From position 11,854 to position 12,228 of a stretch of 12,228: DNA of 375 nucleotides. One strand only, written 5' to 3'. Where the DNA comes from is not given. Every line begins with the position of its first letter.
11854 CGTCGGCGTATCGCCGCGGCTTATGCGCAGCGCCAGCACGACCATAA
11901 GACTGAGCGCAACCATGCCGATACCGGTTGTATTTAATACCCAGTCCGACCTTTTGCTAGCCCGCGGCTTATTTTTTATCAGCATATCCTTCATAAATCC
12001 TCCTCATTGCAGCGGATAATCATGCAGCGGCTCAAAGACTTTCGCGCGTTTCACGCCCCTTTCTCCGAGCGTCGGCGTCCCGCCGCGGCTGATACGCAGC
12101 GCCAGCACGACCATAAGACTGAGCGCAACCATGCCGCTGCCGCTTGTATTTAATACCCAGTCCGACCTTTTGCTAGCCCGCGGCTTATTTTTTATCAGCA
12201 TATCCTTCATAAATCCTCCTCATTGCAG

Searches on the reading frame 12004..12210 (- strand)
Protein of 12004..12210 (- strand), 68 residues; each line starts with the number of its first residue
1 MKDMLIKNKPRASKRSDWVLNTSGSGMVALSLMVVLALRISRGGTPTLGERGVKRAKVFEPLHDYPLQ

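Call 10: search_protein_families(library=pfam, proteins=[window:12007-12210:-], max_evalue=0.01)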
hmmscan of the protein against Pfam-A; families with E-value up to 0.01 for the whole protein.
window:12007-12210:- (68 aa): 0 families

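Call 14: find_encoding_contigs(protein=window:12004-12210:-, flank=10000, max_places=10)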
Protein window:12004-12210:- (68 aa): no gene with exactly this product is on record in the collection.

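Call 29: find_homologous_proteins(query=window:12007-12210:-, max_evalue=1)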
Query seq(68 aa) (68 aa): 1 proteins with E <= 1 among 1 candidates.
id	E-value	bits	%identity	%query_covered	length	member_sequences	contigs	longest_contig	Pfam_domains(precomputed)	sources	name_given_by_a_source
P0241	1.0e-36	141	100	100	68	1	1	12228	-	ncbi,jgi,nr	ncbi:MAG: hypothetical protein LBO67_10055 [Spirochaetaceae bacterium]|jgi:hypothetical protein|nr:h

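Call 53: search_protein_representatives(protein=window:12007-12210:-)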
Query: 68 residues. Proteins with E-value up to 0.001 (for the whole library): 2; up to 1e-10: 2; up to 1e-30: 1. The best 2 are listed.
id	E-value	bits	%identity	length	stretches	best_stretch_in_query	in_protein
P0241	3.2e-37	140.6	100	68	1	1-68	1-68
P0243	2.4e-13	65.4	52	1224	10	42-60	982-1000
